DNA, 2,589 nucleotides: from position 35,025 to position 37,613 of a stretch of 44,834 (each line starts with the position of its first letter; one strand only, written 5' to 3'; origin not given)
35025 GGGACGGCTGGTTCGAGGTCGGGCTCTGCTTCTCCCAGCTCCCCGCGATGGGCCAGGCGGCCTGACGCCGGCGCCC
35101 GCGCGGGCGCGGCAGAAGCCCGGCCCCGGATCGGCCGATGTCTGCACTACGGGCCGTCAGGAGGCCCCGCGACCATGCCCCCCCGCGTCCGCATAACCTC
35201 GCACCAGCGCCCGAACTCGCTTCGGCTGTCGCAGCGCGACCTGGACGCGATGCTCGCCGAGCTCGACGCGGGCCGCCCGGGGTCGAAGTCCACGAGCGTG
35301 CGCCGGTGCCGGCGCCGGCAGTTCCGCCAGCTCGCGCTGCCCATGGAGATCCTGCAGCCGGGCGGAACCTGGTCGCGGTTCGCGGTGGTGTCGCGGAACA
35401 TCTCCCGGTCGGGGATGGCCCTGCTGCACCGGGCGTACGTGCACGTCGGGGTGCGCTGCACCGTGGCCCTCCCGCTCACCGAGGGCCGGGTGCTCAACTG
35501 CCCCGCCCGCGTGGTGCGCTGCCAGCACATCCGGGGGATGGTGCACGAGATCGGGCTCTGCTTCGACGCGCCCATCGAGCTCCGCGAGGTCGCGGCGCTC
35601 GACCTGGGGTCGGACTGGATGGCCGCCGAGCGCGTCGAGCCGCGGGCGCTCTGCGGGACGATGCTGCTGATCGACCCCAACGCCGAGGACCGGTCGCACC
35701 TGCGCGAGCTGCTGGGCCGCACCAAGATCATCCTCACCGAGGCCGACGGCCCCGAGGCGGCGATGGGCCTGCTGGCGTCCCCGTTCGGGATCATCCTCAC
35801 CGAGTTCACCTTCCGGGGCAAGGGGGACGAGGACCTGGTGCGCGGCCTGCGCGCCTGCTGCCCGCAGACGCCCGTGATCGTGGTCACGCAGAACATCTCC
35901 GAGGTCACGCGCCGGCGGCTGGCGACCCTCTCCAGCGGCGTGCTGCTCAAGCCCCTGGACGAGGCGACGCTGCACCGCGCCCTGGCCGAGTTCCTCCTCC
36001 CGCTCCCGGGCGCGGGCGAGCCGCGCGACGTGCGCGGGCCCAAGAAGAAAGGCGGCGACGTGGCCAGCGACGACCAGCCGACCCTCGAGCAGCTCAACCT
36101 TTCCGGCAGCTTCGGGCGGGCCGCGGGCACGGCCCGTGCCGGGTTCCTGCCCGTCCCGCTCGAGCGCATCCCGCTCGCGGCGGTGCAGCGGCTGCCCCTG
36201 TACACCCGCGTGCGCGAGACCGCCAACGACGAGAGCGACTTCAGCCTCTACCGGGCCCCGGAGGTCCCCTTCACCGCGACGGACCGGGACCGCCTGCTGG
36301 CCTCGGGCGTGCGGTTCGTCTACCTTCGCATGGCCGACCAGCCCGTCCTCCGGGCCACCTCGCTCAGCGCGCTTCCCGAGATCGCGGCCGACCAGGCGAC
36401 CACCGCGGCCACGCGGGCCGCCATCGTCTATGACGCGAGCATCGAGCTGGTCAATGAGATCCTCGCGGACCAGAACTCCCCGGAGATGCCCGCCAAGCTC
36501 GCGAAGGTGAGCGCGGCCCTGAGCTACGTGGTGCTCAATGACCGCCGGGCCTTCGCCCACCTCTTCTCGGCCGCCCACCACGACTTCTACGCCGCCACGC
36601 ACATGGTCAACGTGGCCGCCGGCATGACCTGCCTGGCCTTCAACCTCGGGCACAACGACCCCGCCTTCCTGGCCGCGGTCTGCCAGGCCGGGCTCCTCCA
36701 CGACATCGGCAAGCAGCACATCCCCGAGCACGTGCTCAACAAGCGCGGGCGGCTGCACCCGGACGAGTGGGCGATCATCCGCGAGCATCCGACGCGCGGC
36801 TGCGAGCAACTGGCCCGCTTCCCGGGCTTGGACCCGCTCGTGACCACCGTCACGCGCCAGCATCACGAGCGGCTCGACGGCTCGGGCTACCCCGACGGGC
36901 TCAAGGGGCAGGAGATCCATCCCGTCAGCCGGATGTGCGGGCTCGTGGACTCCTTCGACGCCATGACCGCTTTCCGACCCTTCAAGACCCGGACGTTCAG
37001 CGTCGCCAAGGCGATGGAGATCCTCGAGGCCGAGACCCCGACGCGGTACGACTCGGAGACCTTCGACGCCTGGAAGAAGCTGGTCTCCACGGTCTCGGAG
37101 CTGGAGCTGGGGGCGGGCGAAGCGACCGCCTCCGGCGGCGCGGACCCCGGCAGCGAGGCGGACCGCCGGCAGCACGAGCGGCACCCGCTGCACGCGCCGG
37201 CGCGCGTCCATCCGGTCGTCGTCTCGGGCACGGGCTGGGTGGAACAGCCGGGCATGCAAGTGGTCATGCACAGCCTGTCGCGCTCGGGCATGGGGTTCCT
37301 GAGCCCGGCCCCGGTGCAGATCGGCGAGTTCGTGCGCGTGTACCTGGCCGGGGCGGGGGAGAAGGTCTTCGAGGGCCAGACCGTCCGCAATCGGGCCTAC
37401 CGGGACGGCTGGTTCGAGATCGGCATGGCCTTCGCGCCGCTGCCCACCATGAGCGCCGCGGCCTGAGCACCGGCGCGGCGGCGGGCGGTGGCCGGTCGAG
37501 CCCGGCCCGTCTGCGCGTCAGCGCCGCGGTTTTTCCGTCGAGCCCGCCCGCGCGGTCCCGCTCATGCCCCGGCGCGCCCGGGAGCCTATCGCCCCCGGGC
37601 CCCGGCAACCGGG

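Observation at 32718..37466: Split and fused tandem copies of a PilZ / pseudo-receiver / HD-GYP / PilZ c-di-GMP module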

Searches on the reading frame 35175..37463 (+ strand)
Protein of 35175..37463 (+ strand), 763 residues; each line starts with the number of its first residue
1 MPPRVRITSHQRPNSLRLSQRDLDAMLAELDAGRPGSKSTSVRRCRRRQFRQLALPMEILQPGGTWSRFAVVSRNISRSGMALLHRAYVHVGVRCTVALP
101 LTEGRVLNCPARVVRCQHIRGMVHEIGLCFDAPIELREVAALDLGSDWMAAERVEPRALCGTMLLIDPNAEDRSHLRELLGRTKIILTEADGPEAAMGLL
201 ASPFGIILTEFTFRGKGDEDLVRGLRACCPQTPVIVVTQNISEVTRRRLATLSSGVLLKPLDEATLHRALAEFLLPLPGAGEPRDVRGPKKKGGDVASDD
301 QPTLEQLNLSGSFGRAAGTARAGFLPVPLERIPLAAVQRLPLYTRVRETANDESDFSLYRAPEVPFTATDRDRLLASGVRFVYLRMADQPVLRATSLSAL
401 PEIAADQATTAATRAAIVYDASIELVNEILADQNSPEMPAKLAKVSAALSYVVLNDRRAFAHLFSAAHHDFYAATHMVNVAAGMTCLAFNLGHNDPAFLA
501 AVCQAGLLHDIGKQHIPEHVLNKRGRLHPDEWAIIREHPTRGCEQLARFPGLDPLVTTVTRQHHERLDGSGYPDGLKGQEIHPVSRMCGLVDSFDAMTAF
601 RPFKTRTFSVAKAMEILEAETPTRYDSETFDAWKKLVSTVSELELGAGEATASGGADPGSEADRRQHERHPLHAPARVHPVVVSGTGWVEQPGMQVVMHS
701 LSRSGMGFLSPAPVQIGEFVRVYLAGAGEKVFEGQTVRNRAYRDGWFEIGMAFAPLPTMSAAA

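Call 3: search_protein_families(library=pfam, proteins=[window:35175-37463:+], max_evalue=1)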
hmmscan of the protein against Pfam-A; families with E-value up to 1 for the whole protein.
window:35175-37463:+ (763 aa): 6 families
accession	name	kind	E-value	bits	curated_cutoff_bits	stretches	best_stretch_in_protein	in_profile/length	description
PF13487.12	HD_5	-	3.1e-30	105.6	27.2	1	478-628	19-169/170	HD domain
PF07238.19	PilZ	-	2.9e-19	69.7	22.5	2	46-140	2-94/102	PilZ domain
PF01966.28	HD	-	7.3e-13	49.3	22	1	474-597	2-116/116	HD domain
PF00072.30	Response_reg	-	9.8e-05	22.9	30.2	1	164-270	2-110/111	Response regulator receiver domain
PF25310.1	VG15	-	0.17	12.5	26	1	383-451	31-99/212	VG15 protein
PF06971.19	Put_DNA-bind_N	-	0.27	11.8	27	0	332-348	2-18/49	Putative DNA-binding protein N-terminus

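Call 6: find_homologous_proteins(query=window:35175-37463:+, max_evalue=0.00001)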
Query window:35175-37463:+ (763 aa): 29 proteins with E <= 0.00001 among 8000 candidates.
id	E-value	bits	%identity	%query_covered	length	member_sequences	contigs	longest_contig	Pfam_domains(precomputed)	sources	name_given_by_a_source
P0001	0.0e+0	1729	100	100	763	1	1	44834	PF07238.20,PF13487.13,PF01966.29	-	-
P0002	1.8e-134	468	46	59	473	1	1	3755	PF07238.20,PF13487.13,PF01966.29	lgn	-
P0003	1.9e-123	432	46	60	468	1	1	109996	PF07238.20,PF13487.13,PF01966.29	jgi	jgi:HD-GYP domain-containing protein (c-di-GMP phosphodiesterase class II)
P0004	1.0e-122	429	46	60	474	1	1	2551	PF07238.20,PF13487.13,PF01966.29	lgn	-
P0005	2.1e-117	412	46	59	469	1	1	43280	PF13487.13,PF01966.29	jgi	jgi:HD-GYP domain-containing protein (c-di-GMP phosphodiesterase class II)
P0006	4.3e-97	344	42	58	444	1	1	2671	PF07238.20,PF13487.13,PF01966.29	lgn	-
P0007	7.1e-53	198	33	54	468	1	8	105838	PF07238.20,PF13487.13,PF01966.29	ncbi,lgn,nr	ncbi:MAG: HD domain-containing protein [Phycisphaerales bacterium]|nr:HD domain-containing protein [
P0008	5.0e-23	100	42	18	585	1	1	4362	PF20972.3,PF13487.13,PF01966.29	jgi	jgi:putative nucleotidyltransferase with HDIG domain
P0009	1.7e-21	95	36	27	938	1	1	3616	PF13185.13,PF13487.13,PF01966.29,PF01590.33,PF13492.13,PF00990.27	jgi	jgi:putative nucleotidyltransferase with HDIG domain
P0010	7.8e-21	92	41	23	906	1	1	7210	PF13185.13,PF13487.13,PF01966.29,PF12974.13,PF00990.27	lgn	-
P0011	1.2e-20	92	32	25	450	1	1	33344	PF13487.13,PF01966.29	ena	-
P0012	6.0e-19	86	43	17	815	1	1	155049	PF20972.3,PF13185.13,PF13487.13,PF01966.29,PF01590.33,PF13492.13,PF00990.27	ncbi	ncbi:MAG: diguanylate cyclase [Vicinamibacterales bacterium]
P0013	1.6e-18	85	31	31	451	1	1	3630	PF13487.13,PF01966.29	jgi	jgi:putative nucleotidyltransferase with HDIG domain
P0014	1.8e-18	84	32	27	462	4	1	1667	PF13487.13,PF01966.29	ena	-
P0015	9.9e-18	82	43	16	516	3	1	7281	PF13487.13,PF01966.29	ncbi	ncbi:MAG: Cyclic di-GMP phosphodiesterase response regulator RpfG [Planctomycetota bacterium]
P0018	1.4e-16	78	36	22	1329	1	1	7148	PF13426.14,PF13188.14,PF13185.13,PF13487.13,PF24820.2,PF01966.29,PF13492.13,PF00072.31,PF08447.19,PF01590.33,PF08448.17,PF00989.32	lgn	-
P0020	2.1e-15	74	39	18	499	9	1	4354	PF13185.13,PF13487.13,PF01966.29,PF13492.13,PF00072.31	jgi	-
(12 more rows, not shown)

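Call 7: search_solved_structures(query=window:35175-37463:+, max_evalue=0.01, show_alignments=3)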
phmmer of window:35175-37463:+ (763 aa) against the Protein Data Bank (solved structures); distinct sequences matched with E-value up to 0.01: 7.
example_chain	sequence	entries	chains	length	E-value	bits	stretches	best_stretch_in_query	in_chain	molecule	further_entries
5z7c_A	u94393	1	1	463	1e-21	80.3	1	470-633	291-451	3'3'-cGAMP-specific phosphodiesterase 3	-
4mcw_A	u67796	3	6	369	1.7e-21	79.5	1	470-631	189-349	Metal dependent phosphohydrolase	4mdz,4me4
4r8z_A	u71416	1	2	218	1.9e-14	56.2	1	497-641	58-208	Cyclic di-GMP phosphodiesterase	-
3tm8_A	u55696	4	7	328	1.2e-13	53.6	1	372-601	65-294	Uncharacterized protein | Uncharacterized protein Bd1817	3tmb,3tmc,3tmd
9rbz_A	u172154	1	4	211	9.2e-12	47.4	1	472-639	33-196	HD domain/sensory box protein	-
9rc0_A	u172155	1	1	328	3.1e-11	45.6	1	472-639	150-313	HD domain/sensory box protein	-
4uhj_A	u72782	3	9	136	0.0022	19.7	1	163-266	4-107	TRANSCRIPTIONAL REGULATORY PROTEIN CPXR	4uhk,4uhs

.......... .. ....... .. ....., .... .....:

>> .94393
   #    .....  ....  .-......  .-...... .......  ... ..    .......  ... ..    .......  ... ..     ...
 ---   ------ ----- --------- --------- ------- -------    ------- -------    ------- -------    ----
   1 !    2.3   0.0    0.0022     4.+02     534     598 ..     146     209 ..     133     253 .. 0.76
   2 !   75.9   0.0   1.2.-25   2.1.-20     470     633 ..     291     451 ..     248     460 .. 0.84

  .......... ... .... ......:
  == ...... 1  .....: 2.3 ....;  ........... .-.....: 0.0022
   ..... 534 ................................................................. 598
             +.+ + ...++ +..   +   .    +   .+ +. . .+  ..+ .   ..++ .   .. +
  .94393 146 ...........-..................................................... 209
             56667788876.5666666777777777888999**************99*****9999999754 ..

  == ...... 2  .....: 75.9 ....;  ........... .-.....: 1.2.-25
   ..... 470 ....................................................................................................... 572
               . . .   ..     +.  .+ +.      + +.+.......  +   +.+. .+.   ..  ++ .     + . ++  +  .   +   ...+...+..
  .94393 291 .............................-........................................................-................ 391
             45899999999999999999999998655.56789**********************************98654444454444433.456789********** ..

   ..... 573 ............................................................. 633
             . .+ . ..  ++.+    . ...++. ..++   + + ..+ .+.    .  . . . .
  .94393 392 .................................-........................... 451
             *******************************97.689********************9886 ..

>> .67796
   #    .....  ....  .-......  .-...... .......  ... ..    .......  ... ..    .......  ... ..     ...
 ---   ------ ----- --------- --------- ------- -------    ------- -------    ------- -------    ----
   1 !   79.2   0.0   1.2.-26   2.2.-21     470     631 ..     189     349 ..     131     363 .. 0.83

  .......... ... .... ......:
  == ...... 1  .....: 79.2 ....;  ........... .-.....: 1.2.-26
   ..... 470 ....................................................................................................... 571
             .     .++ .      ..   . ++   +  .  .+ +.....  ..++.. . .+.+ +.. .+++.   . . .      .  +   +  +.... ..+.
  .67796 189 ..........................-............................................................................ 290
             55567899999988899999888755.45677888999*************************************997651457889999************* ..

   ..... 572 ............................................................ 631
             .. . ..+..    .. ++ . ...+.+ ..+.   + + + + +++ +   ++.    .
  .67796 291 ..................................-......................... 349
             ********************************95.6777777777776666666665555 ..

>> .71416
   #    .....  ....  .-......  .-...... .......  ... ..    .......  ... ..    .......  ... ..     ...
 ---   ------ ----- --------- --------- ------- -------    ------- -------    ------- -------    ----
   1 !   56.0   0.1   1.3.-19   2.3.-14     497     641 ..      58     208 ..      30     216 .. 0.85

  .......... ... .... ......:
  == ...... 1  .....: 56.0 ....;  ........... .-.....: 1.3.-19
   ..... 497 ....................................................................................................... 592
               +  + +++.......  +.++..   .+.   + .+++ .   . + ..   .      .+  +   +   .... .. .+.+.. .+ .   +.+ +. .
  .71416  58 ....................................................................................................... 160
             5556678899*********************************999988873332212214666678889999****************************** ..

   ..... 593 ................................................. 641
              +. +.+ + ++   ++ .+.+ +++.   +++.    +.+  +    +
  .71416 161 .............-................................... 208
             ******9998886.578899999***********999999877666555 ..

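Call 8: search_protein_families(library=ncbifam, proteins=[window:35175-37463:+], max_evalue=1)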
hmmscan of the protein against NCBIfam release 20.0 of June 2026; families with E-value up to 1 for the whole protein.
window:35175-37463:+ (763 aa): 9 families
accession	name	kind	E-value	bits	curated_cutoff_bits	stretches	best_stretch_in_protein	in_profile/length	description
NF053512.1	nitric_RR_NosR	exception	3.2e-22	79.1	400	1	458-643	179-360/422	response regulator c-di-GMP phosphodiesterase, NosR family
TIGR00277.1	HDIG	domain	4.2e-05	23.3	27.6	1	475-564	7-82/84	HDIG domain-containing metalloprotein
NF045665.1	NTPtran_DVU1551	equivalog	0.0057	15.7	315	1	427-519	174-264/359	DVU_1551 family NTP transferase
TIGR02621.3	cas3_GSU0051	exception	0.011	14.5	400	1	455-515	653-712/854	type I-G CRISPR-associated helicase/endonuclease Cas3g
NF008199.0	PRK10955.1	equivalog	0.014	15.4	341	1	163-247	4-87/232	envelope stress response regulator transcription factor CpxR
NF041494.1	MobH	equivalog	0.024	13.6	200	1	494-536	96-135/340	MobH family relaxase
TIGR02266.1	gmx_TIGR02266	paralog_domain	0.028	14.6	68.7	1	69-117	17-66/96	TIGR02266 family protein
NF045901.1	HisKinLetSLeg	equivalog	0.069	11.1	1650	1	154-272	665-787/906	two-component system sensor histidine kinase LetS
NF041832.1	near_NosP_CTERM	subfamily_domain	0.13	11.3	400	1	162-272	253-368/370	NahK/ErcS family hybrid sensor histidine kinase/response regulator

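Call 9: find_encoding_contigs(protein=P0003, flank=6000, max_places=3)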
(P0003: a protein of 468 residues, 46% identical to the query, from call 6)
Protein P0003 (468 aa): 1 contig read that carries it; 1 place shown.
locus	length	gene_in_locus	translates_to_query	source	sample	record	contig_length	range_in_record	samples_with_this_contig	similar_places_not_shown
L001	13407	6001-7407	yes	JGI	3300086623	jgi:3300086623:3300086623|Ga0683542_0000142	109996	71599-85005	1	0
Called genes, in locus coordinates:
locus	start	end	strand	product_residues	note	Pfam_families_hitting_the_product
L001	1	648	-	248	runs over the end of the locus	PF13507:GATase_5, PF07685:GATase_3 (weak), PF01965:DJ-1_PfpI (weak)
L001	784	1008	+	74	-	PF04255:DUF433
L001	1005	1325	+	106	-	PF18480:DUF5615 (weak)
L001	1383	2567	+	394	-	PF03065:Glyco_hydro_57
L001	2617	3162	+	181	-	-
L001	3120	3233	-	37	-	-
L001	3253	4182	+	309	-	PF13517:FG-GAP_3, PF01839:FG-GAP, PF13517:FG-GAP_3, PF01839:FG-GAP (weak)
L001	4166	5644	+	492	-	PF01839:FG-GAP (weak), PF13517:FG-GAP_3, PF01839:FG-GAP, PF05345:He_PIG (weak)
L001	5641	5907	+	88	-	-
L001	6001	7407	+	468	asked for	PF13487:HD_5, PF01966:HD, PF07238:PilZ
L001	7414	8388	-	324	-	PF00480:ROK (weak), PF02685:Glucokinase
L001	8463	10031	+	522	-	PF04616:Glyco_hydro_43, PF17851:GH43_C2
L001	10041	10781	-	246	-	PF03473:MOSC, PF03475:YiiM_3-alpha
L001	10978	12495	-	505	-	PF00324:AA_permease, PF13520:AA_permease_2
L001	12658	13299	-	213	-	PF12844:HTH_19, PF13560:HTH_31, PF01381:HTH_3, PF13413:HTH_25 (weak), PF13443:HTH_26 (weak), PF07883:Cupin_2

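Call 10: find_encoding_contigs(protein=P0005, flank=6000, max_places=3)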
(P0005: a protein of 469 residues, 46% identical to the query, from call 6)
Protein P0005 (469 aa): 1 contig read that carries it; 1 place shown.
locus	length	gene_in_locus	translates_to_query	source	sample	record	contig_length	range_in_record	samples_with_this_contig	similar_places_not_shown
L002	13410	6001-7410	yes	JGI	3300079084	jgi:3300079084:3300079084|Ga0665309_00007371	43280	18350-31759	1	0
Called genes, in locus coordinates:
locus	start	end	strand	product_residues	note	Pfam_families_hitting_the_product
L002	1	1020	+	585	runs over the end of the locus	PF14559:TPR_19 (weak), PF13432:TPR_16 (weak), PF23914:TPR_CcmH_CycH, PF13414:TPR_11 (weak), PF14559:TPR_19 (weak), PF13432:TPR_16 (weak), PF14559:TPR_19 (weak), PF13844:Glyco_transf_41, +11 more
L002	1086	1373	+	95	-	PF08681:TacA1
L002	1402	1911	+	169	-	PF13673:Acetyltransf_10 (weak), PF13508:Acetyltransf_7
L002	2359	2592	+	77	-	-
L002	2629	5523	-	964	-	PF00034:Cytochrom_C (faint), PF13442:Cytochrome_CBB3 (faint), PF14522:Cytochrome_C7 (faint), PF14537:Cytochrom_c3_2 (faint)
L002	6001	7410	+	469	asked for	PF01966:HD, PF13487:HD_5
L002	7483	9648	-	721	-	PF06045:Rhamnogal_lyase (faint), PF13620:CarboxypepD_reg (weak), PF14686:fn3_3, PF14683:CBM-like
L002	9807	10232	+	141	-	-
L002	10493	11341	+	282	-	PF02129:Peptidase_S15 (weak), PF01738:DLH, PF00561:Abhydrolase_1 (faint)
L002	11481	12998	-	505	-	PF00309:Sigma54_AID, PF04963:Sigma54_CBD, PF04552:Sigma54_DBD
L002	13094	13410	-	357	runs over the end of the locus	-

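Call 11: find_encoding_contigs(protein=P0007, flank=6000, max_places=3)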
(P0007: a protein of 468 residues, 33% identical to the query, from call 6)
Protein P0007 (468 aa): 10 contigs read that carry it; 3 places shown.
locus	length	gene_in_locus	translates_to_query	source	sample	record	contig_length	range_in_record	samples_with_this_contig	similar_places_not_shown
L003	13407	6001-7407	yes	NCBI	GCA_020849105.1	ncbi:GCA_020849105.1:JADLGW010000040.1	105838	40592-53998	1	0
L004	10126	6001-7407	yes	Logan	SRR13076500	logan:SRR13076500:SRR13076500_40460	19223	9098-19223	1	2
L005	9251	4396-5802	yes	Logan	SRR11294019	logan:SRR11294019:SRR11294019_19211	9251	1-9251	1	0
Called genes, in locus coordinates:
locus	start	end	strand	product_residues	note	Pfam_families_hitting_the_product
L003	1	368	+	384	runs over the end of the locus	PF03702:AnmK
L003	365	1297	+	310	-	PF22645:GKRP_SIS_N, PF20741:GKRP-like_C (weak)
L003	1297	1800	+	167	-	PF01928:CYTH (weak)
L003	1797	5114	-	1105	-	PF00069:Pkinase, PF07714:PK_Tyr_Ser-Thr, PF24817:WD40_WDHD1_1st, PF25173:Beta-prop_WDR3_1st, PF25174:Beta-prop_THOC3, PF23381:Beta-prop_IFT122_1st, PF25175:Beta-prop_WDR5, PF24814:WD40_Prp19, +41 more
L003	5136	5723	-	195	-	PF07638:Sigma70_ECF, PF04545:Sigma70_r4 (weak), PF08281:Sigma70_r4_2 (weak)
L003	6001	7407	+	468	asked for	PF13487:HD_5, PF01966:HD, PF07238:PilZ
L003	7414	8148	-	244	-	PF05013:FGase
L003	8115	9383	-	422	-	PF04107:GCS2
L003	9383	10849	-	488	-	PF14401:RLAN, PF02655:ATP-grasp_3 (weak), PF08443:RimK (weak), PF07478:Dala_Dala_lig_C (weak)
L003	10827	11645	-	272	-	PF03412:Peptidase_C39 (faint), PF13529:Peptidase_C39_2 (faint)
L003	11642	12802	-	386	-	PF01784:DUF34_NIF3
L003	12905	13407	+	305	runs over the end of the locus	PF00288:GHMP_kinases_N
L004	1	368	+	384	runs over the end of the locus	PF03702:AnmK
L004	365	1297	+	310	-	PF22645:GKRP_SIS_N, PF20741:GKRP-like_C (weak)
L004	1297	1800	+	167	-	PF01928:CYTH (weak)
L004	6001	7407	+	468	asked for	PF13487:HD_5, PF01966:HD, PF07238:PilZ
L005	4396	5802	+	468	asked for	PF13487:HD_5, PF01966:HD, PF07238:PilZ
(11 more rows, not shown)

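Call 25: search_protein_representatives(protein=window:35175-37463:+)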
Query: 763 residues. Proteins with E-value up to 0.001 (for the whole library): 106063; up to 1e-10: 74236; up to 1e-30: 538. The best 150 are listed.
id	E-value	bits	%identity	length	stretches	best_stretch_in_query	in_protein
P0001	0.0e+00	1729.0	100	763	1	1-763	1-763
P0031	6.9e-145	500.8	52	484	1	304-758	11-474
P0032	3.3e-133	462.2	48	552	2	306-656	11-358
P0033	1.5e-123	430.2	46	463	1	313-752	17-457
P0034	2.2e-111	390.0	44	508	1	297-755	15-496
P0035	5.2e-102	359.0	44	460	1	319-754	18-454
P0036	1.2e-101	357.8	45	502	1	316-753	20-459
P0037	4.2e-100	352.7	40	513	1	309-754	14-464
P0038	2.2e-99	350.3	44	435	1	336-755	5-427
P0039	2.8e-99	350.0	42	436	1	315-725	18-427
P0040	2.1e-98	347.1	43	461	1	310-754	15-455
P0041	3.9e-98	346.2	42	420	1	306-707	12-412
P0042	6.4e-98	345.5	43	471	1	311-755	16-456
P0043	1.8e-96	340.7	39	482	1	318-756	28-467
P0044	1.9e-94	334.0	42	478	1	312-756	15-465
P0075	1.4e-57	212.1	44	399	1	3-279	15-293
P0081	2.1e-56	208.2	35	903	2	413-623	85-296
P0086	3.6e-55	204.1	40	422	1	4-325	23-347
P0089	6.5e-53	196.7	38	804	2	462-632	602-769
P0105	1.9e-49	185.2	40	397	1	12-285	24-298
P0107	7.1e-49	183.3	40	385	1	11-279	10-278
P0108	7.7e-49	183.2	37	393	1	7-283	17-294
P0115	5.0e-48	180.5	39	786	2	468-627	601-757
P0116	5.9e-48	180.3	35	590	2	443-617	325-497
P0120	5.7e-47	177.0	31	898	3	428-662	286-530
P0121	6.8e-47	176.8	38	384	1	2-282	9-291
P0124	3.8e-46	174.3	38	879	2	470-662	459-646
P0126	1.1e-45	172.8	39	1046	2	469-640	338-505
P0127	1.3e-45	172.5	39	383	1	2-283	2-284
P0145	3.9e-43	164.4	35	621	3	502-633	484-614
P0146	4.2e-43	164.3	38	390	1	3-275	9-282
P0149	6.3e-43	163.7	34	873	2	441-663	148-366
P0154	2.9e-42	161.5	40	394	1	10-283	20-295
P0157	3.8e-42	161.1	35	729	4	467-632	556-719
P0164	2.1e-41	158.6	36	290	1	11-275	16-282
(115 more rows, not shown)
